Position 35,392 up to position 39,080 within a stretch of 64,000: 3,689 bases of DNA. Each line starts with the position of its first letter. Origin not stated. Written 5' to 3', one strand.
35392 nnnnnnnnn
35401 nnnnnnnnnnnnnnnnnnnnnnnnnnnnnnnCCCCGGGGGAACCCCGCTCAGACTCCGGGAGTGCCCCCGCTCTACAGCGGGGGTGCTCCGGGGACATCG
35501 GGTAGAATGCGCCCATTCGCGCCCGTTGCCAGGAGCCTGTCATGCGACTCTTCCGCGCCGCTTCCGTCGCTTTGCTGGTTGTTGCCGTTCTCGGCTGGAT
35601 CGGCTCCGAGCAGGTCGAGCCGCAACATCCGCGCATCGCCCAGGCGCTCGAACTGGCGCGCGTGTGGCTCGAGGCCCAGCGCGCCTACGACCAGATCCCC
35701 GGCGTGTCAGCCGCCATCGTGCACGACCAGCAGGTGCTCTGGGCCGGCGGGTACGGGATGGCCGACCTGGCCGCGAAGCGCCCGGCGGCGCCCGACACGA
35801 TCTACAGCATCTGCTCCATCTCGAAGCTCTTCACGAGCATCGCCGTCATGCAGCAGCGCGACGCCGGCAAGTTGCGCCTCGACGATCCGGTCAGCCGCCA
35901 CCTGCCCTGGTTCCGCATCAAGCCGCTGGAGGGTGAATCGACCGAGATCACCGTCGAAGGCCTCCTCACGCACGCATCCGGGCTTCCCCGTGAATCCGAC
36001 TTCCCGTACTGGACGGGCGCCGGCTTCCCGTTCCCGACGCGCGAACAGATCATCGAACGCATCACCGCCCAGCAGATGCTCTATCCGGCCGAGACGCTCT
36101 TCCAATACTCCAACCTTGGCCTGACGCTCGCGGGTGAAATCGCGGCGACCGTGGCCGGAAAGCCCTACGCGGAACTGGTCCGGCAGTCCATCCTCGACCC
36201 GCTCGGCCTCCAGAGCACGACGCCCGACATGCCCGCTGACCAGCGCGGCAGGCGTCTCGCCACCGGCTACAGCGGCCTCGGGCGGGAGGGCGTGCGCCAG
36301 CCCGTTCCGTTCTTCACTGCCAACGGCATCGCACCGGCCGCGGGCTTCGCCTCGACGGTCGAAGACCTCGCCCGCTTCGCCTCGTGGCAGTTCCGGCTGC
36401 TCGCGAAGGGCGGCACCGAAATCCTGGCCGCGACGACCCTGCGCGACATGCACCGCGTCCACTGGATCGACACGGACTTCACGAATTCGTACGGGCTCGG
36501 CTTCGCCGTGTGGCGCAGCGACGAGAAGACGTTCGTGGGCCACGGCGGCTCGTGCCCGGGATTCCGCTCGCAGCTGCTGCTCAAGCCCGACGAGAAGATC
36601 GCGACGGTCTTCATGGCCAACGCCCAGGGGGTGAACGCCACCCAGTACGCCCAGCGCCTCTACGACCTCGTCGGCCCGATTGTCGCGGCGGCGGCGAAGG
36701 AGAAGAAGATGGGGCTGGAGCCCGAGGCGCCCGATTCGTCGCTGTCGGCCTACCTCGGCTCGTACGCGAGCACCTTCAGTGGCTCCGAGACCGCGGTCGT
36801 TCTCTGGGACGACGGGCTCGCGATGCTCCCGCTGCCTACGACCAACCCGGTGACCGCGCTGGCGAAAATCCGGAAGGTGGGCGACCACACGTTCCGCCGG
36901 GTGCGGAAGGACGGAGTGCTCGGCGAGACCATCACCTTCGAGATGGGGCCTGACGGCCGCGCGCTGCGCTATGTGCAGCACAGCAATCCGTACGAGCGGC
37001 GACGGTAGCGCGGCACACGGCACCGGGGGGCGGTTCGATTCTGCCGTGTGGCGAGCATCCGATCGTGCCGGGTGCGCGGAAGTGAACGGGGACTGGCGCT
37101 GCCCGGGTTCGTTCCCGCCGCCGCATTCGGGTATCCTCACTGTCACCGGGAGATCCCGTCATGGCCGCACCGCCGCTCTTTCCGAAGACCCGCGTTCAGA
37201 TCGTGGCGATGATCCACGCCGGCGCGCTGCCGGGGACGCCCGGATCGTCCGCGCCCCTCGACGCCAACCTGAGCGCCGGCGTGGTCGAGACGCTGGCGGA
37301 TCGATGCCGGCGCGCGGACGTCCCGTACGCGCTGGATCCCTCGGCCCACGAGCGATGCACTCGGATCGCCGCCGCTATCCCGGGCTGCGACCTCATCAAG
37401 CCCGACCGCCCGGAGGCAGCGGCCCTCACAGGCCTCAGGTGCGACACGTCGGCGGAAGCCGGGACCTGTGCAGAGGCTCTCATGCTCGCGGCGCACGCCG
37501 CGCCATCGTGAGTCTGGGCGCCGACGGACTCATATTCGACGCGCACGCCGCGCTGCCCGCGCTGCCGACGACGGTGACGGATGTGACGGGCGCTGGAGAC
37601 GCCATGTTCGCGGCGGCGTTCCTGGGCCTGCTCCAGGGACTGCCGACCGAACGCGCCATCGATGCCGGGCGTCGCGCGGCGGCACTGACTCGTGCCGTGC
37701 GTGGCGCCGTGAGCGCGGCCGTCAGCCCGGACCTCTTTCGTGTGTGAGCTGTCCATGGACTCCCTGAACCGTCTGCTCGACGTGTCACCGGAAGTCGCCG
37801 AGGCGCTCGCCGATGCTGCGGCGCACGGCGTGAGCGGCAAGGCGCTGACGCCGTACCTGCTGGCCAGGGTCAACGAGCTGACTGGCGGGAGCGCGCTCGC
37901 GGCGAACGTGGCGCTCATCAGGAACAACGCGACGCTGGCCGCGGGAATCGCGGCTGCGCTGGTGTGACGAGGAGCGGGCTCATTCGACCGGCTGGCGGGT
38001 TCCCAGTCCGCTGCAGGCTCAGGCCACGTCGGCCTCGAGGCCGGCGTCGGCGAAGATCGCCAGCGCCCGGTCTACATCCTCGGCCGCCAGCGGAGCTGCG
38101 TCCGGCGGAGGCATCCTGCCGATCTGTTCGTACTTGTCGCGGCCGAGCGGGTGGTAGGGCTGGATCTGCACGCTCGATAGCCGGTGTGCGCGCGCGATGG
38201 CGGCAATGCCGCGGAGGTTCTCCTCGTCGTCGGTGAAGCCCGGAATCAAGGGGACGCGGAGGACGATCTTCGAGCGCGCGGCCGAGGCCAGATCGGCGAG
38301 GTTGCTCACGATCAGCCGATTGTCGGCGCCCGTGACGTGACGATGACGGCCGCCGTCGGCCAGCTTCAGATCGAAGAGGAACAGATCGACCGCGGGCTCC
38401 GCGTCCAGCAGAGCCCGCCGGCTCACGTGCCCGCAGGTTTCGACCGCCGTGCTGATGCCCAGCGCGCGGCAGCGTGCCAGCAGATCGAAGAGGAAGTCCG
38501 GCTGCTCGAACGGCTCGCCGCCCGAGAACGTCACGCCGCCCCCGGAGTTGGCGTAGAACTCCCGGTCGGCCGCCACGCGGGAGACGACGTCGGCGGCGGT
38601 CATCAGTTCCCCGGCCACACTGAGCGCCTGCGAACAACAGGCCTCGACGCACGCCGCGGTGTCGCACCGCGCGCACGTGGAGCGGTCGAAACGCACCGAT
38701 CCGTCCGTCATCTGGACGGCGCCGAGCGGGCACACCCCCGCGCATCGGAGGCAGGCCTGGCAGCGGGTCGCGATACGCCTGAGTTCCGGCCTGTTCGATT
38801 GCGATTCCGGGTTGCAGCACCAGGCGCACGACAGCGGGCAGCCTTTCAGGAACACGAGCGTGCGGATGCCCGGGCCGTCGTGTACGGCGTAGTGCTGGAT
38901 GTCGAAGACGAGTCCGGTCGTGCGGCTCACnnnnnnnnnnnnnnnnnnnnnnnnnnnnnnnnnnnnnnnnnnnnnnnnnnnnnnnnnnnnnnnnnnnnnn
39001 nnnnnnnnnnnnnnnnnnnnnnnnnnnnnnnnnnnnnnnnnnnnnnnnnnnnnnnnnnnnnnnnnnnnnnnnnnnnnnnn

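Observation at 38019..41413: Orphan glycyl-radical enzyme plus activase cassette of unassignable substrate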

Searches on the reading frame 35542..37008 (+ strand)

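Call 10: search_protein_families(library=pfam, proteins=[window:35542-37008:+], max_evalue=0.01)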
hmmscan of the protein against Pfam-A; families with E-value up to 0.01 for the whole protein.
window:35542-37008:+ (488 aa): 2 families
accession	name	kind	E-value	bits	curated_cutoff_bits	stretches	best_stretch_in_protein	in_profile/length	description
PF00144.29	Beta-lactamase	-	8.5e-71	239.2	27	1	48-366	10-315/329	Beta-lactamase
PF11954.13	DUF3471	-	0.0029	18.4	29.3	1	394-475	5-84/103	Domain of unknown function (DUF3471)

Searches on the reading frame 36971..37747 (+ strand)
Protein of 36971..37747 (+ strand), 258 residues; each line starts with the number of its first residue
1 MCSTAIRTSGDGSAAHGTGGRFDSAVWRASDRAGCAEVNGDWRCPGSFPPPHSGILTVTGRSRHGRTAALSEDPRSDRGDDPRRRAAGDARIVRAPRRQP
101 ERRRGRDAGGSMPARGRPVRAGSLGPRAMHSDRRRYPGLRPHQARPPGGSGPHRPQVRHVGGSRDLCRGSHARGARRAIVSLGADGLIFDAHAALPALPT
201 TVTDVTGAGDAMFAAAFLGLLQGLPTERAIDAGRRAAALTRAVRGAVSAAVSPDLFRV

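Call 10: search_protein_families(library=pfam, proteins=[window:36971-37747:+], max_evalue=0.01)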
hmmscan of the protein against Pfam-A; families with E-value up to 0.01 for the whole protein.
window:36971-37747:+ (258 aa): 1 family
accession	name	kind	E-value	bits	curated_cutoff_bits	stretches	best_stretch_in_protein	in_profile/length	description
PF00294.29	PfkB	-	1.6e-12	47.8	25.8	1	170-248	215-297/302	pfkB family carbohydrate kinase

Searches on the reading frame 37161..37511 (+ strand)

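Call 82: search_protein_families(library=pfam, proteins=[window:37161-37511:+], max_evalue=0.01)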
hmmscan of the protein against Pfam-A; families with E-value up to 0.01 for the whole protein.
window:37161-37511:+ (116 aa): 1 family
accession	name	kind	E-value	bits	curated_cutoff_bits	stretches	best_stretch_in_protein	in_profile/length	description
PF00294.29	PfkB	-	7.8e-06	25.9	25.8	1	34-106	140-214/302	pfkB family carbohydrate kinase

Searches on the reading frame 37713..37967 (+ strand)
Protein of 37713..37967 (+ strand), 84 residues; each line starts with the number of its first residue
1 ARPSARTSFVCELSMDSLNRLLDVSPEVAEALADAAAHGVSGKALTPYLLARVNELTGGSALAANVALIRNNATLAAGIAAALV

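Call 10: search_protein_families(library=pfam, proteins=[window:37713-37967:+], max_evalue=0.01)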
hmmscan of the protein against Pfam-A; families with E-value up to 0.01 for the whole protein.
window:37713-37967:+ (84 aa): 1 family
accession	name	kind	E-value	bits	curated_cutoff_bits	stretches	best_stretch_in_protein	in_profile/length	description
PF04227.17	Indigoidine_A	-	9.6e-16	58.4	25.2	1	25-81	234-290/291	Indigoidine synthase A like protein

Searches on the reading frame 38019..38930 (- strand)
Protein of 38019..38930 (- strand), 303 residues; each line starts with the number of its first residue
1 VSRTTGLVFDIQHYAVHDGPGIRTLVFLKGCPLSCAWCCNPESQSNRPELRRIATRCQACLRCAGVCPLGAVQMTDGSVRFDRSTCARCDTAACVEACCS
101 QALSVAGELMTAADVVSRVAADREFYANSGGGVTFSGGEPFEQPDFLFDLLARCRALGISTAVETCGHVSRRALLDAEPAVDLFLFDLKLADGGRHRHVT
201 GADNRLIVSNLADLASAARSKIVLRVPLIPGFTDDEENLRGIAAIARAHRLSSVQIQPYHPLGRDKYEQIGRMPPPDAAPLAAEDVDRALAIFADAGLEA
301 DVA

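Call 6: search_protein_families(library=pfam, proteins=[window:38019-38930:-])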
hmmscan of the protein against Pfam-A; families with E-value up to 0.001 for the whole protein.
window:38019-38930:- (303 aa): 3 families
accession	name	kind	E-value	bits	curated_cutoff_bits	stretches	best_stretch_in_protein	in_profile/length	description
PF04055.27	Radical_SAM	-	3.2e-11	44.1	29.5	1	104-238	22-161/166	Radical SAM superfamily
PF13353.11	Fer4_12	-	4.1e-11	43.8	22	1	18-162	2-86/137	4Fe-4S single cluster domain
PF13237.11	Fer4_10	-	0.00051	20.4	25.5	0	51-98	3-52/53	4Fe-4S dicluster domain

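Call 7: search_protein_families(library=ncbifam, proteins=[window:38019-38930:-])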
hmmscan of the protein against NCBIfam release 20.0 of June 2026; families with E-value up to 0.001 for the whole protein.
window:38019-38930:- (303 aa): 23 families
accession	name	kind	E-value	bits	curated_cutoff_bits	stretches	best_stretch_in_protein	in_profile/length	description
TIGR02494.1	PFLE_PFLC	subfamily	3.9e-98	328.3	174.35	1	8-295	1-291/293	glycyl-radical enzyme activating protein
NF048010.1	SfplDhtActHpsHDes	equivalog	2.2e-91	305.8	430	1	3-276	3-280/298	(2S)-3-sulfopropanediol dehydratase activating enzyme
NF033719.1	ind_deCO2_activ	equivalog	8e-87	291.3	425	1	6-272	1-271/302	indoleacetate decarboxylase activase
NF043069.1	T4HPD_activ_SAM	equivalog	1.1e-84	284.3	425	1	6-273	2-267/299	trans-4-hydroxy-L-proline dehydratase activase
NF033717.2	HPDL_rSAM_activ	equivalog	3.4e-80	269.6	420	1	5-299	3-302/311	4-hydroxyphenylacetate decarboxylase activase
TIGR04395.1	cutC_activ_rSAM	equivalog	1.7e-76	257.5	360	1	5-300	4-304/309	choline TMA-lyase-activating enzyme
NF048008.1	SfplDhtActHpfHKleb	equivalog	3.4e-64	217.1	500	1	8-271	2-270/308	(2S)-3-sulfopropanediol dehydratase activating enzyme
TIGR04003.1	rSAM_BssD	equivalog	5.1e-63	213.1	496.45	1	7-273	2-273/314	[benzylsuccinate synthase]-activating enzyme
NF007483.0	PRK10076.1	equivalog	3.6e-58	197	326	2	85-272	72-259/292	[formate-C-acetyltransferase]-activating enzyme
TIGR02493.1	PFLA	equivalog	7.2e-47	159.7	231.75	2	105-291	41-230/235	pyruvate formate-lyase-activating protein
TIGR04041.1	activase_YjjW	hypoth_equivalog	4.3e-46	157.5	250.2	1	8-266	4-245/276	YjjW family glycine radical enzyme activase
NF008356.0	PRK11145.1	equivalog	7.1e-33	113.9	375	2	106-297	47-241/246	pyruvate formate lyase 1-activating protein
TIGR02495.1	NrdG2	equivalog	2.8e-12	46.4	131.15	1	132-250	65-184/193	anaerobic ribonucleoside-triphosphate reductase activating protein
TIGR02491.1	NrdG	equivalog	7.3e-09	35.7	126.1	1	10-46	4-40/154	anaerobic ribonucleoside-triphosphate reductase activating protein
NF038196.1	ferrodoxin_EFR1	subfamily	1.4e-06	28.5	75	1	53-105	182-231/242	EFR1 family ferrodoxin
NF040770.1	hetero_SS_HdrA2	exception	0.0003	19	1100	1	55-124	577-642/777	CoB-CoM heterodisulfide reductase HdrA2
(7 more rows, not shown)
